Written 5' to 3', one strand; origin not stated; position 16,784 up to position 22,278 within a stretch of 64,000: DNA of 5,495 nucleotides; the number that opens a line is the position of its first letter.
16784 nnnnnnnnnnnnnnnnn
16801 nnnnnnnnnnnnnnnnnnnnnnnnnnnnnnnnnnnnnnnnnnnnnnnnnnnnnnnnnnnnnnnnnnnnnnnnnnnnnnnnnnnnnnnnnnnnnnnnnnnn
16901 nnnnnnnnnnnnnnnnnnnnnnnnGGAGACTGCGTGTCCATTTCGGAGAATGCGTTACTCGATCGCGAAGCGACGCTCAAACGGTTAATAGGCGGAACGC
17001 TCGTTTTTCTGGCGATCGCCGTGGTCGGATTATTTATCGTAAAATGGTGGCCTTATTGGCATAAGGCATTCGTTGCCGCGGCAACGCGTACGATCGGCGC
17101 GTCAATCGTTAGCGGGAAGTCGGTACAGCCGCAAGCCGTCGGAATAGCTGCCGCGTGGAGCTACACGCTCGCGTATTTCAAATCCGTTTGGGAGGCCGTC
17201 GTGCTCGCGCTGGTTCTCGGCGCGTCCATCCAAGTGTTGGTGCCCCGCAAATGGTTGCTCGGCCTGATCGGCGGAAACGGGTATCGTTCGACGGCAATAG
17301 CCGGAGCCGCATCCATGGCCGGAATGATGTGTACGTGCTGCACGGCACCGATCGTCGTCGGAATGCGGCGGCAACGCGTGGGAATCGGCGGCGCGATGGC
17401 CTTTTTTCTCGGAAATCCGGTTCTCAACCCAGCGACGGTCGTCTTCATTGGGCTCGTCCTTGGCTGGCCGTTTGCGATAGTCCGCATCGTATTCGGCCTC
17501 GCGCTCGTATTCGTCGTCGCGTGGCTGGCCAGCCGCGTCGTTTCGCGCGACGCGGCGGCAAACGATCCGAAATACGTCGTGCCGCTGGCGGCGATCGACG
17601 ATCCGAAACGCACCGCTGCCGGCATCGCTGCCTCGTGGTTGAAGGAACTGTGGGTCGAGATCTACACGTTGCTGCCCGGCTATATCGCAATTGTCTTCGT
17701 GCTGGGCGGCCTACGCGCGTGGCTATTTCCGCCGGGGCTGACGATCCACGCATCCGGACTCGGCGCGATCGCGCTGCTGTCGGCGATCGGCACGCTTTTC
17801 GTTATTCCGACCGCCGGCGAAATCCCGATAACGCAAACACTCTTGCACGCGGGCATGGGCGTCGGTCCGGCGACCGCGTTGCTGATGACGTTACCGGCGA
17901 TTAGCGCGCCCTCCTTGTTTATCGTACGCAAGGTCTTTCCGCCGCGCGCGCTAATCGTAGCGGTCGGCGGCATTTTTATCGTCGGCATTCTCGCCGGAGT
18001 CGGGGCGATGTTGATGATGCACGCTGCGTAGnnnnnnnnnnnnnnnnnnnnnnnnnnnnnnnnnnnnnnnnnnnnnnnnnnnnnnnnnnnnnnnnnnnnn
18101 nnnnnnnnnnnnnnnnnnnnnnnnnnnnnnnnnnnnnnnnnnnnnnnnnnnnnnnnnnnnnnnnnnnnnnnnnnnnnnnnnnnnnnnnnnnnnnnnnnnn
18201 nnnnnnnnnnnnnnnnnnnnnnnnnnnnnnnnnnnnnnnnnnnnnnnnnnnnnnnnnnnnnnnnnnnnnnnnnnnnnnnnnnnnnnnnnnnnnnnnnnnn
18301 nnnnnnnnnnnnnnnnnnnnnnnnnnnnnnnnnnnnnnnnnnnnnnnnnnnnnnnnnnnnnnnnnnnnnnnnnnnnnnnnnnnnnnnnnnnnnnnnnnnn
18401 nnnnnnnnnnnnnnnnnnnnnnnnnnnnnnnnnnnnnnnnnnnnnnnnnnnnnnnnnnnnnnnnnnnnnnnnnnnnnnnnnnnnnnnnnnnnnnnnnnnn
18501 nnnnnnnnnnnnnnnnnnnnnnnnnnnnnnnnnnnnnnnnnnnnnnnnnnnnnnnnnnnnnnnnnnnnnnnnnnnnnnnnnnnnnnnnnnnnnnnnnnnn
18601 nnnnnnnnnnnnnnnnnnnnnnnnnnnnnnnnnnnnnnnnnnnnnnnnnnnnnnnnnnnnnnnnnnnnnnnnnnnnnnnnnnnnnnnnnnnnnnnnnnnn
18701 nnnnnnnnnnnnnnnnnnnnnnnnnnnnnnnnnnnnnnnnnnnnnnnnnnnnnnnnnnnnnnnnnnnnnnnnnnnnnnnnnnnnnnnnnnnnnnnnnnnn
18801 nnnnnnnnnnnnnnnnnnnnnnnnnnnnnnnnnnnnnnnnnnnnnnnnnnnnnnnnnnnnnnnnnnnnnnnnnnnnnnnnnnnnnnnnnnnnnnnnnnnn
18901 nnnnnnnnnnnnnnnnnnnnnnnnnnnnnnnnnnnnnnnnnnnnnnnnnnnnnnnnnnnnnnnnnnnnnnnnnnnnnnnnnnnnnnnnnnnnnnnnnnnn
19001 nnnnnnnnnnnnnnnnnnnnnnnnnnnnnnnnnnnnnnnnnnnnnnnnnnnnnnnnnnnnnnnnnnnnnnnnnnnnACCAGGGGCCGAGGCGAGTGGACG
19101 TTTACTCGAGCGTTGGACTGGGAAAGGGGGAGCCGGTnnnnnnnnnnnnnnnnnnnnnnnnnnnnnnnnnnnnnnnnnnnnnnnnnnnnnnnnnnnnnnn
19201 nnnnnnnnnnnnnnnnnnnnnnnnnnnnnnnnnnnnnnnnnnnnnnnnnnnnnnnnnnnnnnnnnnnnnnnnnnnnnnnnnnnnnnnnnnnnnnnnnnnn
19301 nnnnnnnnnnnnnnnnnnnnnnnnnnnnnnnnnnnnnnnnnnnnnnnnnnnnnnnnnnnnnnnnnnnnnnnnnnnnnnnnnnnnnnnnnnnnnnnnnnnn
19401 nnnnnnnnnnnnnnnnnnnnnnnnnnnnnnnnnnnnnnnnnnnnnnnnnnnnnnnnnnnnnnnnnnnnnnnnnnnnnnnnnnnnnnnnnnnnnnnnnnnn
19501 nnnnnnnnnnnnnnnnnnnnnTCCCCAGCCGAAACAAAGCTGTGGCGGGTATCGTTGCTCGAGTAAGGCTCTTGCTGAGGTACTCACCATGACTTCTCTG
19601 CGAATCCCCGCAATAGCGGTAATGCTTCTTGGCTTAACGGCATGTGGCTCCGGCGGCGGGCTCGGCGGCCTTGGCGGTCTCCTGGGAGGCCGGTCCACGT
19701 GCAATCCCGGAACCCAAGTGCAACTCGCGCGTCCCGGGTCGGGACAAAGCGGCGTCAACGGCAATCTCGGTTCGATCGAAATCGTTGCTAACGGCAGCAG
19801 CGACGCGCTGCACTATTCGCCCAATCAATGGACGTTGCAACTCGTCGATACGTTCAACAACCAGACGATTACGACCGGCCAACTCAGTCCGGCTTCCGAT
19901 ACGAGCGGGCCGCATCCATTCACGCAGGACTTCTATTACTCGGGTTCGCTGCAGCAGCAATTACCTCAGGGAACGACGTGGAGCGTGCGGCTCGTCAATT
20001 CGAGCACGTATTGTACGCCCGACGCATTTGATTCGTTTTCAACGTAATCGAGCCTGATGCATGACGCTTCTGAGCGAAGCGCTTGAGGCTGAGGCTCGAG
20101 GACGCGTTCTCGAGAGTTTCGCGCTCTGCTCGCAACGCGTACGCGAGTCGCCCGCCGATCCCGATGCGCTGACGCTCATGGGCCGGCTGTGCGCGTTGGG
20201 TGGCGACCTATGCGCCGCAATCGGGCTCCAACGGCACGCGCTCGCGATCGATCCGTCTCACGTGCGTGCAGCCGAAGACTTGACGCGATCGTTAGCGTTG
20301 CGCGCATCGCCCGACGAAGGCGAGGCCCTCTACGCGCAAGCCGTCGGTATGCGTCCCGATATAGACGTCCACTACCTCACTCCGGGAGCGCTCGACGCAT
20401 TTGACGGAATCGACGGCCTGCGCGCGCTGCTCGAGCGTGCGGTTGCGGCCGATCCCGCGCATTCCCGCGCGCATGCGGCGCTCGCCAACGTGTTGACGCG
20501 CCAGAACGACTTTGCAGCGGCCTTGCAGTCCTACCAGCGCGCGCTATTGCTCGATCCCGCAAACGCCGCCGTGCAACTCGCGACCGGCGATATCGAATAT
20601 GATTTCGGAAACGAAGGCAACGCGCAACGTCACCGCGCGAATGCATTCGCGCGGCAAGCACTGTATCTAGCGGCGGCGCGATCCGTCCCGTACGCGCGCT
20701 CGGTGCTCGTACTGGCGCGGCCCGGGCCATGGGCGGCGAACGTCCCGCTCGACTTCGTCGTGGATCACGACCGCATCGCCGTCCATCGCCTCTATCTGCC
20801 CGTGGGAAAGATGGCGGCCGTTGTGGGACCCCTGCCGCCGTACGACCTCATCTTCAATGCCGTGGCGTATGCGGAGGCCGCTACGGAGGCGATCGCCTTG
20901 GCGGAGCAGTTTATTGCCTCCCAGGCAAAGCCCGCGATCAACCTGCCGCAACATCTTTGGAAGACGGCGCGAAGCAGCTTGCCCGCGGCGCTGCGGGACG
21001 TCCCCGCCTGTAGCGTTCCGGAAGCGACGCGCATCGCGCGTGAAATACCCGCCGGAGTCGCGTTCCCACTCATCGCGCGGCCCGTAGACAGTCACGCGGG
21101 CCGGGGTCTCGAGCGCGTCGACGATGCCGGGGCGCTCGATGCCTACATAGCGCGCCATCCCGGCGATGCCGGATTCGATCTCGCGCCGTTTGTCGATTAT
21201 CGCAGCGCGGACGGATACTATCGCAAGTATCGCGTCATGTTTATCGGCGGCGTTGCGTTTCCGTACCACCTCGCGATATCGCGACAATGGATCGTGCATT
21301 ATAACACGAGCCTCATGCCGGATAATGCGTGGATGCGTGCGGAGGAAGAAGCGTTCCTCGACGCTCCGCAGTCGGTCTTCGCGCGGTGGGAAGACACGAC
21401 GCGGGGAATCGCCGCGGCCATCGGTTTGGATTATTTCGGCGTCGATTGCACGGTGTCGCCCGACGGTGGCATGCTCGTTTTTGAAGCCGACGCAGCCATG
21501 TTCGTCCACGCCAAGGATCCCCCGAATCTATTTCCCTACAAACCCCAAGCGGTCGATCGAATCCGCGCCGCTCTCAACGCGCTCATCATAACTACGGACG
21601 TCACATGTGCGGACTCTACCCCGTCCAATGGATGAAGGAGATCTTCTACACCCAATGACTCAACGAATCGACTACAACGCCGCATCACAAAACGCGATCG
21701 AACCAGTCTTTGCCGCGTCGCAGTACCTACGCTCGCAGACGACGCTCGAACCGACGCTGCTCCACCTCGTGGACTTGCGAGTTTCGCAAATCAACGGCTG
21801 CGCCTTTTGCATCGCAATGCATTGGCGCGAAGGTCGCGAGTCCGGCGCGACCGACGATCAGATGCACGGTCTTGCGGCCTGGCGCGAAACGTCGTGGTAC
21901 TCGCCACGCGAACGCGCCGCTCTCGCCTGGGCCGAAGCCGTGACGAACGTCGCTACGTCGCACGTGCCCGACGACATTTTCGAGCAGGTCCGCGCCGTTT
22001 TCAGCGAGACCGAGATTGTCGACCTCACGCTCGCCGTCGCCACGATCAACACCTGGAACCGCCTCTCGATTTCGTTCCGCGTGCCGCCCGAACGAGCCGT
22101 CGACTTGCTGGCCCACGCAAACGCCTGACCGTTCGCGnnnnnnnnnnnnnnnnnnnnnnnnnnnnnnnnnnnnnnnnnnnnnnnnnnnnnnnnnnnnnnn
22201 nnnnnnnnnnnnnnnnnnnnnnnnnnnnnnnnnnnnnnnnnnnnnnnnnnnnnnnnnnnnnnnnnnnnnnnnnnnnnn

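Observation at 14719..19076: Selenoneine-type (sen) selenium small-molecule cluster: senB-like GT divergent from senA-like synthase, a permease and selD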

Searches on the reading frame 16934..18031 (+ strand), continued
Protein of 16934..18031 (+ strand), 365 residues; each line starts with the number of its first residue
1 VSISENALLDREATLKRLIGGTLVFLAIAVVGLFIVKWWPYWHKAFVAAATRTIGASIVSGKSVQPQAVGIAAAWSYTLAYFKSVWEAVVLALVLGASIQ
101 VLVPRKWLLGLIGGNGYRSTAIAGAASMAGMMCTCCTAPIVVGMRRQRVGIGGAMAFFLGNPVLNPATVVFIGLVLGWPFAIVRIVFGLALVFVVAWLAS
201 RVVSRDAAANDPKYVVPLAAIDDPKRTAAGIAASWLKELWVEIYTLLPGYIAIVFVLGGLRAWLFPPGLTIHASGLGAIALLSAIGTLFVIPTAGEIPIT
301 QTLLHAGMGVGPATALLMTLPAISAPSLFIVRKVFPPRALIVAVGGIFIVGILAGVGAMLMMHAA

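Call 67: find_encoding_contigs(protein=P0159, flank=8000, max_places=1)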
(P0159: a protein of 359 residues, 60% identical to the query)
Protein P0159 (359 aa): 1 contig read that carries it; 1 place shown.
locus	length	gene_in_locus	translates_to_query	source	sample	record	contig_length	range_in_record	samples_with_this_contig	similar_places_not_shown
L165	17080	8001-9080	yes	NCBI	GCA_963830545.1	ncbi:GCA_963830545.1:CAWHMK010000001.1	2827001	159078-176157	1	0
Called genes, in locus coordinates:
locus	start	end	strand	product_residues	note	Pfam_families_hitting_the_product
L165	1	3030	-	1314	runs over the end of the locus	PF13620:CarboxypepD_reg, PF13715:CarbopepD_reg_2, PF00593:TonB_dep_Rec_b-barrel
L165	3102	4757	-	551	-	PF00196:GerE, PF08281:Sigma70_r4_2 (weak), PF13384:HTH_23 (weak)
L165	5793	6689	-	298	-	PF00534:Glycos_transf_1, PF13692:Glyco_trans_1_4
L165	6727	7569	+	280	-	PF12867:DinB_2, PF03781:FGE-sulfatase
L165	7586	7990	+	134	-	PF03781:FGE-sulfatase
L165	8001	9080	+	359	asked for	PF03773:ArsP_1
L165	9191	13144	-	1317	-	PF04997:RNA_pol_Rpb1_1, PF00623:RNA_pol_Rpb1_2, PF04983:RNA_pol_Rpb1_3, PF05000:RNA_pol_Rpb1_4, PF04998:RNA_pol_Rpb1_5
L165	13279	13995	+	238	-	PF24016:DUF7330 (faint)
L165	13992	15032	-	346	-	PF02040:ArsB, PF03600:CitMHS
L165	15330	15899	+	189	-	-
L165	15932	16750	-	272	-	PF00561:Abhydrolase_1, PF12146:Hydrolase_4, PF12697:Abhydrolase_6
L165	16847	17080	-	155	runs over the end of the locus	-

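Call 68: find_encoding_contigs(protein=P0230, flank=6000, max_places=1)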
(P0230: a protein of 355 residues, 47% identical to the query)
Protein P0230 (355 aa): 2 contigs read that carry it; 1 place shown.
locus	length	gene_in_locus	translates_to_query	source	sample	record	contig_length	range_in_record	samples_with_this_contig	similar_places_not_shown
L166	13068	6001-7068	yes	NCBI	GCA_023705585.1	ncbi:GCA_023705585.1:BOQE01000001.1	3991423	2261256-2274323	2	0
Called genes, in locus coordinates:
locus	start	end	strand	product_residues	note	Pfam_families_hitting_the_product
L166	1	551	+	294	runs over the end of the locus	PF01116:F_bP_aldolase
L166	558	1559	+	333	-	PF00356:LacI, PF00532:Peripla_BP_1, PF13407:Peripla_BP_4, PF13377:Peripla_BP_3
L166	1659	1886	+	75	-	-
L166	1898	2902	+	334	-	PF01408:GFO_IDH_MocA, PF02894:GFO_IDH_MocA_C, PF22725:GFO_IDH_MocA_C3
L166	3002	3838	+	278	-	PF01261:AP_endonuc_2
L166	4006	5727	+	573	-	PF12729:4HB_MCP_1, PF20155:TMP_3 (faint), PF00672:HAMP, PF00015:MCPsignal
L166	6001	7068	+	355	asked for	PF03773:ArsP_1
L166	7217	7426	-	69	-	-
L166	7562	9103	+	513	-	PF00171:Aldedh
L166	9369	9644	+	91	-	PF06961:DUF1294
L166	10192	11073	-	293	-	PF23441:SDR (weak), PF00106:adh_short, PF08659:KR, PF13561:adh_short_C2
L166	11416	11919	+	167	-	-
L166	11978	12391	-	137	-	PF00293:NUDIX, PF14815:NUDIX_4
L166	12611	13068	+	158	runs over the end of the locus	-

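Call 69: find_encoding_contigs(protein=P0232, flank=6000, max_places=1)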
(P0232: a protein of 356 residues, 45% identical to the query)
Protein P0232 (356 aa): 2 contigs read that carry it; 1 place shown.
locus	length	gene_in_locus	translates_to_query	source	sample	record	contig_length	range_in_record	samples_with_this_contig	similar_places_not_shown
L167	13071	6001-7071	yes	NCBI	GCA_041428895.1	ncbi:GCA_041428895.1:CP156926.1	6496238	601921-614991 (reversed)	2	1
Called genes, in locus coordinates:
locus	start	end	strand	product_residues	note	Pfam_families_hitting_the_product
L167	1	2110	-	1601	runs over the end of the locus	PF07715:Plug, PF00593:TonB_dep_Rec_b-barrel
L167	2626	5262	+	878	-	PF00403:HMA, PF00122:E1-E2_ATPase, PF00702:Hydrolase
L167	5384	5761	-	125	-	PF01022:HTH_5, PF12840:HTH_20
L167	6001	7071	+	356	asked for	PF03773:ArsP_1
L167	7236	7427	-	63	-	PF10047:DUF2281 (weak)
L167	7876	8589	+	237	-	PF00149:Metallophos, PF14582:Metallophos_3 (weak)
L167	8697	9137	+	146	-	PF00583:Acetyltransf_1, PF13673:Acetyltransf_10, PF13508:Acetyltransf_7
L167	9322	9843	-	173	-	PF01558:POR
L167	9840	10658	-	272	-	PF02775:TPP_enzyme_C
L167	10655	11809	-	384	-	PF01855:POR_N, PF02780:Transketolase_C (faint), PF17147:PFOR_II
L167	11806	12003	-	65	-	PF12797:Fer4_2 (faint), PF12837:Fer4_6 (faint), PF13237:Fer4_10, PF13534:Fer4_17 (faint), PF14697:Fer4_21 (faint), PF12838:Fer4_7, PF13187:Fer4_9, PF00037:Fer4 (weak), +3 more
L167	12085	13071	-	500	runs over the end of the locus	PF02550:AcetylCoA_hydro, PF13336:AcetylCoA_hyd_C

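Call 89: predict_structure(alignment_id=A6)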
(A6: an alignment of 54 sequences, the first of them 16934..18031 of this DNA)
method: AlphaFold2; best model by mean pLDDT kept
length: 365 residues; sequences in the alignment: 54
mean_pLDDT: 91.0   pTM: 0.89
mean pLDDT of the five models: 91.0, 90.4, 88.5, 88.5, 88.1
residues with pLDDT >= 90: 279; 70-90: 62; 50-70: 23; < 50: 1
segments of 3 or more residues with pLDDT < 50: none
pLDDT, mean of each block of 10 residues (from residue 1): 77 93 97 95 93 73 69 89 91 97 96 93 96 94 94 97 96 97 98 97 73 75 95 97 95 90 77 89 92 89 92 96 94 96 98 98 89
secondary structure, 60 per line:
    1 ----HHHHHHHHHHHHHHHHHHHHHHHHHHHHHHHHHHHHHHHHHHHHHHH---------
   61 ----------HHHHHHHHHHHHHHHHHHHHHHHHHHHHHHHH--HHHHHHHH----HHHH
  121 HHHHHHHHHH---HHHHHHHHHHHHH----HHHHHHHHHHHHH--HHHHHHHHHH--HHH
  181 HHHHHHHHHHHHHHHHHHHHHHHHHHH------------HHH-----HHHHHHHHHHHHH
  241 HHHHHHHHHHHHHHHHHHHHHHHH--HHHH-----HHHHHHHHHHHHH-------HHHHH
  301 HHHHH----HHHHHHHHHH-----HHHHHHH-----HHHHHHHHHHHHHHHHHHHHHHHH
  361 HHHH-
elements in order: H5-51 H71-102 H105-112 H117-130 H134-146 H151-163 H166-175 H178-207 H228-264 H267-270 H276-288 H296-305 H310-319 H325-331 H337-364

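Call 91: fold_search(model_id=the predicted structure, library=pdb)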
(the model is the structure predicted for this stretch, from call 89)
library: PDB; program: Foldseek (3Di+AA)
matches with E <= 10: 245; with E <= 0.001: 0
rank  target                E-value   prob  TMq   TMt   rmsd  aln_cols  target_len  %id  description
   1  4f35_B                3.5e-02  0.87  0.31  0.28  19.3       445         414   13  Crystal Structure of a bacterial dicarboxylate/sodium symporter (released 2012-10-24)
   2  8uvb_A                2.1e-01  0.20  0.21  0.18  22.2       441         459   14  Structure of NaCT-PF4a complex (released 2024-12-25)
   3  4r0c_B                2.3e-01  0.15  0.19  0.16  25.2       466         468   13  Crystal structure of the Alcanivorax borkumensis YdaH transporter reveals an unusual topology (released 2015-04-29)
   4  8bzy_A                2.5e-01  0.09  0.14  0.13  21.5       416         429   13  Structure of SLC40/ferroportin in complex with vamifeport and synthetic nanobody Sy3 in occluded conformation (released 2023-03-22)
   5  8oyf                  4.0e-01  0.11  0.16  0.18  23.8       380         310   14  Crystal structure of ASBTNM in lipidic cubic phase without substrate bound (released 2023-07-12)
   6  8thi_B                4.9e-01  0.13  0.20  0.14  21.2       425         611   10  Cryo-EM structure of the Tripartite ATP-independent Periplasmic (TRAP) transporter SiaQM from Haemophilus influenzae ( (released 2023-11-22)
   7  8thi_A                5.1e-01  0.18  0.24  0.17  20.0       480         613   14  Cryo-EM structure of the Tripartite ATP-independent Periplasmic (TRAP) transporter SiaQM from Haemophilus influenzae ( (released 2023-11-22)
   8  7zdb_D                5.4e-01  0.20  0.24  0.18  20.0       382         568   13  IF(heme/bound) conformation of CydDC in ADP+Pi(CydC)/ATP(CydD) bound state (Dataset-2) (released 2023-04-19)
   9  7bve_A                6.4e-01  0.04  0.11  0.06  21.6       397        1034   14  Cryo-EM structure of Mycobacterium smegmatis arabinosyltransferase EmbC2-AcpM2 in complex with ethambutol (released 2020-04-29)
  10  9pym_A                6.9e-01  0.11  0.20  0.14  24.6       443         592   13  Cryo-EM structure of the isethionate TRAP transporter IseQM from Oleidesulfovibrio alaskensis with bound isethionate (released 2025-11-12)
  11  6ad7_B                7.9e-01  0.06  0.14  0.13  18.5       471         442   13  Crystal structure of the E148D mutant CLC-ec1 in 20 mM bromide (released 2019-08-28)
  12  4s0f_A                8.2e-01  0.07  0.14  0.10  21.6       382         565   14  Crystal structure of the peptidase-containing ABC transporter PCAT1 E648Q mutant complexed with ATPgS in an occluded c (released 2015-07-22)
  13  2htk_B                8.6e-01  0.09  0.18  0.16  17.8       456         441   13  Structure of the Escherichia coli ClC chloride channel Y445A mutant and Fab complex (released 2006-09-19)
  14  9okg                  9.8e-01  0.13  0.23  0.19  17.9       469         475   11  Cryo-EM structure of human SV2A in complex with levetiracetam (released 2025-12-10)
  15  9kk6                  9.8e-01  0.09  0.18  0.08  22.4       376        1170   12  Cryo-EM structure of vanadate-trapped atABCB19 in lipid nanodisc (released 2025-05-21)
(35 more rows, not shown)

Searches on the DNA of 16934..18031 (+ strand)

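Call 53: search_dna_similar(query=L101:7932-8984:+, collection=ecoli_genomes, mode=distant, max_rows=3)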
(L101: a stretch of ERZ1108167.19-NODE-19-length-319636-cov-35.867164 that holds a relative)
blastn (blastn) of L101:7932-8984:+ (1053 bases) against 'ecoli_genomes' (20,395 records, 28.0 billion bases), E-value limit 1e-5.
Records with a match: 5425; places in all: 5426; records where one place covers at least 80% of the query: 5424.
Genomes with a match: 5425 of 5426; with a place that covers at least 80% of the query: 5424. Places per genome that has any: lowest 1, median 1, highest 2. On chromosomes: 5425 places; on plasmids: 1.
Best place of each record, by identity: 80-90% 1; 60-80% 5424.
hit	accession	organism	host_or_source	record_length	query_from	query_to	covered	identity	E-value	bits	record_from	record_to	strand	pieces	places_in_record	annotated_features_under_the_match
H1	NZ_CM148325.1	Escherichia coli strain 24A16CRGN010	Homo sapiens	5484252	2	1043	99%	78.7%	0e+0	873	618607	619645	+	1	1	yraQ: permease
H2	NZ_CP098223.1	Escherichia coli strain Z0117EC0005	Canis lupus familiaris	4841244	2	1043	99%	78.6%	0e+0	868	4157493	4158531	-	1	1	yraQ: permease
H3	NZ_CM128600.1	Escherichia coli strain E400634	Homo sapiens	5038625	2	1043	99%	78.6%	0e+0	868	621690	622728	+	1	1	yraQ: permease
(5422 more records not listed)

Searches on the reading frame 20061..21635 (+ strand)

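Call 21: search_protein_families(library=pfam, proteins=[window:20061-21635:+], max_evalue=0.0001)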
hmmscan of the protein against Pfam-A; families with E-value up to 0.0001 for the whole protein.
window:20061-21635:+ (524 aa): 7 families
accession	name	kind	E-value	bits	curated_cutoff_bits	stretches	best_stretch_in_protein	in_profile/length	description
PF13431.12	TPR_17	-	6.8e-07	29.5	24.4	0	123-156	1-34/34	Tetratricopeptide repeat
PF00515.34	TPR_1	-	8e-07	29.1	27.8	1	136-168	2-34/34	Tetratricopeptide repeat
PF23914.1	TPR_CcmH_CycH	-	2.3e-06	28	42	0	128-177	43-92/158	Cytochrome c-type biogenesis protein H TPR domain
PF13414.12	TPR_11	-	4.4e-06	26.7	26.8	1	143-177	2-36/42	TPR repeat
PF14559.12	TPR_19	-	4.7e-06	27.3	25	1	122-174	12-64/68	Tetratricopeptide repeat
PF07719.23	TPR_2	-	9.9e-06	25.8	27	1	136-168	2-34/34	Tetratricopeptide repeat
PF13432.12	TPR_16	-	8.6e-05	23.3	32.7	0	121-168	17-64/65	Tetratricopeptide repeat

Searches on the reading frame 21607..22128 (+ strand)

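Call 21: search_protein_families(library=pfam, proteins=[window:21607-22128:+], max_evalue=0.0001)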
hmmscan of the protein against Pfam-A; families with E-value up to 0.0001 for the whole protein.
window:21607-22128:+ (173 aa): 1 family
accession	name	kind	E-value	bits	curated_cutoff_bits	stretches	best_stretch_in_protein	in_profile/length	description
PF02627.25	CMD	-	1.6e-18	66.9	23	1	38-111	11-84/84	Carboxymuconolactone decarboxylase family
